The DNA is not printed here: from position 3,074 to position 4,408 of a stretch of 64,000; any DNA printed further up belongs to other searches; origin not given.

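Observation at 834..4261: Complete chromosomal integron: intI, candidate attI and a five-cassette array with one homogeneous attC family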

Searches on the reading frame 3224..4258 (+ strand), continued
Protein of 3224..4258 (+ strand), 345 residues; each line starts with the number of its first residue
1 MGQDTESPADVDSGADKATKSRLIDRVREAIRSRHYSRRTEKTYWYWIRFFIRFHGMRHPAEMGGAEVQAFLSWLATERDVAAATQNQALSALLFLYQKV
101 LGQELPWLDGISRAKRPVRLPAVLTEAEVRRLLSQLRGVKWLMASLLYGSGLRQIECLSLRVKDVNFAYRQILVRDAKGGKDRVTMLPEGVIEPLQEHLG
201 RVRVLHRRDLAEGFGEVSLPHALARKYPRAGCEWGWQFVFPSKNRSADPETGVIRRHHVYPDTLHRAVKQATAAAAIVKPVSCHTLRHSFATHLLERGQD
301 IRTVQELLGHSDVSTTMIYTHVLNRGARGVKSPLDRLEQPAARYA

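Call 19: search_solved_structures(query=window:3224-4258:+, show_alignments=1, max_evalue=1e-10)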
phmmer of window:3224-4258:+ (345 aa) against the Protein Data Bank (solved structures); distinct sequences matched with E-value up to 1e-10: 6.
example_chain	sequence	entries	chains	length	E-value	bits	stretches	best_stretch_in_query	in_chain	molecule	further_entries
2a3v_A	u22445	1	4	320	2.3e-88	299.8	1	23-337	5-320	site-specific recombinase IntI4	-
4a8e_A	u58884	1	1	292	4.3e-35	124.7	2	34-199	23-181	PROBABLE TYROSINE RECOMBINASE XERC-LIKE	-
5hxy_A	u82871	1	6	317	8.8e-30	107.2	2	15-199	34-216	Tyrosine recombinase XerA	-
1a0p_A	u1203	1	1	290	1e-20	77.4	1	265-326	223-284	SITE-SPECIFIC RECOMBINASE XERD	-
5dcf_A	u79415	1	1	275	2.9e-17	66.1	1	265-328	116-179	Tyrosine recombinase XerD,DNA translocase FtsK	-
5vfz_A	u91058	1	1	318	7.4e-14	54.9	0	257-334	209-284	Gp33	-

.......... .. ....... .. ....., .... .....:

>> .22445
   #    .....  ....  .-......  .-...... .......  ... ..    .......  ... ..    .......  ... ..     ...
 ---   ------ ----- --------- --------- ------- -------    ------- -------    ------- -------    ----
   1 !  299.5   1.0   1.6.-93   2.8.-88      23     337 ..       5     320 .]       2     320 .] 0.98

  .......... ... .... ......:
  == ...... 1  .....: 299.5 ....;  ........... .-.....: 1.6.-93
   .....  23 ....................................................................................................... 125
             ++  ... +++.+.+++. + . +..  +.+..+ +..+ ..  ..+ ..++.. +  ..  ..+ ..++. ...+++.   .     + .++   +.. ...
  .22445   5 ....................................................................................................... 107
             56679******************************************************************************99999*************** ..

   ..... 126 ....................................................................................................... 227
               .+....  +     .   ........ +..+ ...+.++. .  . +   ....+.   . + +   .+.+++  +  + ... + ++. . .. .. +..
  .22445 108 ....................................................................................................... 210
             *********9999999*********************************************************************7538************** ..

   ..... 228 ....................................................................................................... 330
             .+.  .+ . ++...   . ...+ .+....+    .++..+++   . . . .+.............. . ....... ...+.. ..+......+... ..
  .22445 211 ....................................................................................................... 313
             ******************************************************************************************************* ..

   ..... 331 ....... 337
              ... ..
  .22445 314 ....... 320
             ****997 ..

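Call 23: find_homologous_proteins(query=window:3224-4258:+, max_evalue=1e-100)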
Query window:3224-4258:+ (345 aa): 7553 proteins with E <= 1e-100 among 8000 candidates; the best 120 are listed.
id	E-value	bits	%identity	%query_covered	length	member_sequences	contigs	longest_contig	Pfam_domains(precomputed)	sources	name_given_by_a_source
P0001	1.2e-224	763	97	100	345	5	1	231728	PF13495.13,PF00589.28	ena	-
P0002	2.4e-218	742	95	100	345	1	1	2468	PF13495.13,PF00589.28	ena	-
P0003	6.5e-217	737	95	100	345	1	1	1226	PF13495.13,PF00589.28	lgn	-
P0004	1.1e-211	720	93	99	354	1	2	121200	PF13495.13,PF00589.28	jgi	jgi:integron integrase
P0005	1.6e-210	716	90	100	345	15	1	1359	PF13495.13,PF00589.28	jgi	-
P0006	3.1e-208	709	92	99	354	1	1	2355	PF13495.13,PF00589.28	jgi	jgi:integron integrase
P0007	4.7e-208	708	91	100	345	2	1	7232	PF13495.13,PF00589.28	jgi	jgi:integron integrase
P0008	7.3e-208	708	92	99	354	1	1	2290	PF13495.13,PF00589.28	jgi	jgi:integron integrase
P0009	1.1e-207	707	91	100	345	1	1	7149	PF13495.13,PF00589.28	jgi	-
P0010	5.6e-206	701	90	100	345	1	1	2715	PF13495.13,PF00589.28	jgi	jgi:integron integrase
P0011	1.2e-205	700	89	100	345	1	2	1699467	PF13495.13,PF00589.28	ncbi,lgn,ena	-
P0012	6.9e-205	698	89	100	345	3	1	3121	PF13495.13,PF00589.28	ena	-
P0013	3.7e-202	689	88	100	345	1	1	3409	PF13495.13,PF00589.28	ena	-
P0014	4.0e-202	689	89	99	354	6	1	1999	PF13495.13,PF00589.28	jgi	-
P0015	6.4e-202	688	88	100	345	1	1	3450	PF13495.13,PF00589.28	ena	-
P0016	6.7e-200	681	88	99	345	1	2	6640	PF13495.13,PF00589.28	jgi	jgi:integron integrase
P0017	1.9e-199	680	88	100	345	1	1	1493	PF13495.13,PF00589.28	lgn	-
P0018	4.4e-193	659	86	98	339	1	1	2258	PF13495.13,PF00589.28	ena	-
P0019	1.4e-191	654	85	100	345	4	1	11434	PF13495.13,PF00589.28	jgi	jgi:integron integrase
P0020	5.1e-188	642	83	99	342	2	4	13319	PF13495.13,PF00589.28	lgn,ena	-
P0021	1.4e-187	641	83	99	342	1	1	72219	PF13495.13,PF00589.28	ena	-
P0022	7.8e-187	638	83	99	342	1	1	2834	PF13495.13,PF00589.28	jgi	jgi:integron integrase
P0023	1.2e-186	638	83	100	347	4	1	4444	PF13495.13,PF00589.28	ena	-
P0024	4.9e-186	636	83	100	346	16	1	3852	PF13495.13,PF00589.28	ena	-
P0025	2.0e-185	634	82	100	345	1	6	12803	PF13495.13,PF00589.28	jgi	jgi:integron integrase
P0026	2.8e-184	630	83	99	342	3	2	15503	PF13495.13,PF00589.28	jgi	jgi:integron integrase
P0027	7.9e-182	622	83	95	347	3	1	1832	PF13495.13,PF00589.28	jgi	-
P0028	1.3e-181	621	80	100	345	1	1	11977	PF13495.13,PF00589.28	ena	-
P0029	6.0e-180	616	79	100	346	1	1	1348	PF13495.13,PF00589.28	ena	-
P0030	8.2e-180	615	80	99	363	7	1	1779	PF13495.13,PF00589.28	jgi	jgi:integron integrase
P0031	1.6e-179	614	80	95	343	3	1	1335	PF13495.13,PF00589.28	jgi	-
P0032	1.9e-179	614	81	94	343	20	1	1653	PF13495.13,PF00589.28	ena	-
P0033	2.5e-179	614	81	94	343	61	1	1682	PF13495.13,PF00589.28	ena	-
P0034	1.6e-178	611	78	100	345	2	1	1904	PF13495.13,PF00589.28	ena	-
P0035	3.9e-178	610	81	99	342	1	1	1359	PF13495.13,PF00589.28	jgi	-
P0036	4.1e-178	610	78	100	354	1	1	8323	PF13495.13,PF00589.28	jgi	jgi:integron integrase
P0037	8.6e-178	609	78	98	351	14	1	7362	PF13495.13,PF00589.28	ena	-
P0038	9.3e-178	609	81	100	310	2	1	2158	PF13495.13,PF00589.28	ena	-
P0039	2.5e-177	607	78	100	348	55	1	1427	PF13495.13,PF00589.28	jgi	-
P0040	3.4e-177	607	79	100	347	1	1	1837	PF13495.13,PF00589.28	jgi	jgi:integron integrase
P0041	3.5e-177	607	78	100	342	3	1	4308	PF13495.13,PF00589.28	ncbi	-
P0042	9.5e-177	605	77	100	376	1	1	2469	PF13495.13,PF00589.28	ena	-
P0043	9.8e-177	605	77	100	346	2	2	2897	PF13495.13,PF00589.28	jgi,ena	-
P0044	1.1e-176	605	79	97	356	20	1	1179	PF13495.13,PF00589.28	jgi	-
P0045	1.3e-176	605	76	100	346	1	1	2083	PF13495.13,PF00589.28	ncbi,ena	-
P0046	2.0e-176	604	77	100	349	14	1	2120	PF13495.13,PF00589.28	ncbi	-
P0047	7.1e-176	602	76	99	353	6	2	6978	PF13495.13,PF00589.28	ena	-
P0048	8.2e-176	602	78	99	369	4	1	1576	PF13495.13,PF00589.28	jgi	-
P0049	1.1e-175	602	79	99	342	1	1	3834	PF13495.13,PF00589.28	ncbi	-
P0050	1.5e-175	601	77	100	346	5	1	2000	PF13495.13,PF00589.28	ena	-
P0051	1.7e-175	601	78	100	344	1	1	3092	PF13495.13,PF00589.28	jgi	jgi:integron integrase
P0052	3.3e-175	600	77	100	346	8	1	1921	PF13495.13,PF00589.28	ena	-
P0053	4.2e-175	600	77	100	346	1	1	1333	PF13495.13,PF00589.28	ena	-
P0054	5.7e-175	599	77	100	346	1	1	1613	PF13495.13,PF00589.28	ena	-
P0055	5.7e-175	599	77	100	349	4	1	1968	PF13495.13,PF00589.28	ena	-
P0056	6.2e-175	599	77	100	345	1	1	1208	PF13495.13,PF00589.28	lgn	-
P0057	7.3e-175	599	77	98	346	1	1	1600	PF13495.13,PF00589.28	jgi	jgi:integron integrase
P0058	1.0e-174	599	77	99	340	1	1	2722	PF13495.13,PF00589.28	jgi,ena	-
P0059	1.1e-174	598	77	100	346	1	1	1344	PF13495.13,PF00589.28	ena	-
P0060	1.6e-174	598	77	96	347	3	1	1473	PF13495.13,PF00589.28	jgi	-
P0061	1.9e-174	598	77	99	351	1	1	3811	PF13495.13,PF00589.28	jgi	jgi:integron integrase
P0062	2.4e-174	597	79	100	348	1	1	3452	PF13495.13,PF00589.28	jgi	jgi:integron integrase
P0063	2.9e-174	597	81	94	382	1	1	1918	PF13495.13,PF00589.28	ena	-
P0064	3.4e-174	597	79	97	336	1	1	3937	PF13495.13,PF00589.28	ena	-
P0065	4.0e-174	597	79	97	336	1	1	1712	PF13495.13,PF00589.28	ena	-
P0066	4.4e-174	596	78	100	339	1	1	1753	PF13495.13,PF00589.28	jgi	jgi:integron integrase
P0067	9.0e-174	595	75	99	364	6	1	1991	PF13495.13,PF00589.28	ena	-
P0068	1.1e-173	595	76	100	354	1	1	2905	PF13495.13,PF00589.28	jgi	jgi:integron integrase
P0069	1.2e-173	595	78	98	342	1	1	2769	PF13495.13,PF00589.28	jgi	jgi:integron integrase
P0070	1.3e-173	595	77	99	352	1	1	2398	PF13495.13,PF00589.28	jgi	jgi:integron integrase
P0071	1.4e-173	595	80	94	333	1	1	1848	PF13495.13,PF00589.28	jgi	jgi:integron integrase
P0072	1.4e-173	595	77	98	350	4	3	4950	PF13495.13,PF00589.28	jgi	jgi:integron integrase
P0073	1.8e-173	594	76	100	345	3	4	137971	PF13495.13,PF00589.28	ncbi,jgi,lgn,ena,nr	ncbi:MAG TPA: integron integrase [Burkholderiales bacterium]|nr:integron integrase [Burkholderiales 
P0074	1.9e-173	594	76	99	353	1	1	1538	PF13495.13,PF00589.28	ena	-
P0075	2.5e-173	594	76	100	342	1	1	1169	PF13495.13,PF00589.28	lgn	-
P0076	3.0e-173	594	78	97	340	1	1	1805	PF13495.13,PF00589.28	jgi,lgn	jgi:integron integrase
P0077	3.3e-173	594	77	100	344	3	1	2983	PF13495.13,PF00589.28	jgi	jgi:integron integrase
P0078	3.4e-173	594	77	99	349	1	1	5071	PF13495.13,PF00589.28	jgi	-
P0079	3.5e-173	593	76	97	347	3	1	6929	PF13495.13,PF00589.28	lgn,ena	-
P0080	4.0e-173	593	78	100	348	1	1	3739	PF13495.13,PF00589.28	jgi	jgi:integron integrase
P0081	4.7e-173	593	77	100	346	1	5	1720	PF13495.13,PF00589.28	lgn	-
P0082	5.7e-173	593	77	99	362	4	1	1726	PF13495.13,PF00589.28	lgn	-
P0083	6.1e-173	593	79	96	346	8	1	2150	PF13495.13,PF00589.28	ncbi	ncbi:MAG TPA: integron integrase [Burkholderiales bacterium]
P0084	6.7e-173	593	78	98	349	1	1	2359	PF13495.13,PF00589.28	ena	-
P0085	9.0e-173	592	78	98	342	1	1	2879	PF13495.13,PF00589.28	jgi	jgi:integron integrase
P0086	1.5e-172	591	77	99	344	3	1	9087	PF13495.13,PF00589.28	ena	-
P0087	1.5e-172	591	78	99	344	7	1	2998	PF13495.13,PF00589.28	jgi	-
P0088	1.6e-172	591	77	99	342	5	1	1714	PF13495.13,PF00589.28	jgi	-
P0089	1.8e-172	591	77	97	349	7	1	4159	PF13495.13,PF00589.28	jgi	jgi:integron integrase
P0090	1.9e-172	591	76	100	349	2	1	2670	PF13495.13,PF00589.28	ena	-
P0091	3.1e-172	590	77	99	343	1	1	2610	PF13495.13,PF00589.28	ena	-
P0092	3.3e-172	590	79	97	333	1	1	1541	PF13495.13,PF00589.28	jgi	jgi:integron integrase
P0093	4.3e-172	590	77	100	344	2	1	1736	PF13495.13,PF00589.28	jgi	jgi:integron integrase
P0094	4.8e-172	590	77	98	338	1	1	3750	PF13495.13,PF00589.28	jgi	jgi:integron integrase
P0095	5.3e-172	590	77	97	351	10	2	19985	PF13495.13,PF00589.28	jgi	jgi:integron integrase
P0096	6.5e-172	589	78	98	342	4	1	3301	PF13495.13,PF00589.28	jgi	jgi:integron integrase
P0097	8.5e-172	589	78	97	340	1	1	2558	PF13495.13,PF00589.28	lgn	-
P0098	9.6e-172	589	77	100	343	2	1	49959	PF13495.13,PF00589.28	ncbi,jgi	-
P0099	9.9e-172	589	75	100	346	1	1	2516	PF13495.13,PF00589.28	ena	-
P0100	1.1e-171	589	75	98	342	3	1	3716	PF13495.13,PF00589.28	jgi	jgi:integron integrase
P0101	1.2e-171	588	78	98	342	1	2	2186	PF13495.13,PF00589.28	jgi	jgi:integron integrase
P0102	1.3e-171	588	75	100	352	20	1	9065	PF13495.13,PF00589.28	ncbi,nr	ncbi:MAG TPA: integron integrase [Burkholderiales bacterium]|nr:integron integrase [Burkholderiales 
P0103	1.4e-171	588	77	96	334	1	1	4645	PF13495.13,PF00589.28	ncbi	-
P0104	1.5e-171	588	77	99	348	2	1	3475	PF13495.13,PF00589.28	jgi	-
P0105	1.9e-171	588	76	100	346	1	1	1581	PF13495.13,PF00589.28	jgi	jgi:integron integrase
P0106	2.1e-171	588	78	99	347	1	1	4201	PF13495.13,PF00589.28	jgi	jgi:integron integrase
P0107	2.2e-171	588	77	98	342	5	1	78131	PF13495.13,PF00589.28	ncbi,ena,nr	ncbi:MAG: integrase [Betaproteobacteria bacterium SG8_39]|nr:MAG: integrase [Betaproteobacteria bact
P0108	2.3e-171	588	77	98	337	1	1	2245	PF13495.13,PF00589.28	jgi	jgi:integron integrase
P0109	2.3e-171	587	75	100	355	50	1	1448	PF13495.13,PF00589.28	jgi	-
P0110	2.6e-171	587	76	100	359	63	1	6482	PF13495.13,PF00589.28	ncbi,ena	-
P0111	2.7e-171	587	78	98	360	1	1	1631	PF13495.13,PF00589.28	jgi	jgi:integron integrase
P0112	3.0e-171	587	78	97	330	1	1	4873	PF13495.13,PF00589.28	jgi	jgi:integron integrase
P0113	3.0e-171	587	76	100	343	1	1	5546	PF13495.13,PF00589.28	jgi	jgi:integron integrase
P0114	3.2e-171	587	76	100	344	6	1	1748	PF13495.13,PF00589.28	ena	-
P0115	3.5e-171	587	77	98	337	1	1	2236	PF13495.13,PF00589.28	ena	-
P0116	3.6e-171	587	75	100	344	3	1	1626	PF13495.13,PF00589.28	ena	-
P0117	3.6e-171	587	77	100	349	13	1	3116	PF13495.13,PF00589.28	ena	-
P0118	3.6e-171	587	85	90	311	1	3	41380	PF13495.13,PF00589.28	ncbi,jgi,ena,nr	ncbi:MAG TPA: integron integrase [Burkholderiales bacterium]|nr:integron integrase [Burkholderiales 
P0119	3.7e-171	587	79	94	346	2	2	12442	PF13495.13,PF00589.28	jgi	jgi:integron integrase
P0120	3.7e-171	587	76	99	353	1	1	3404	PF13495.13,PF00589.28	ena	-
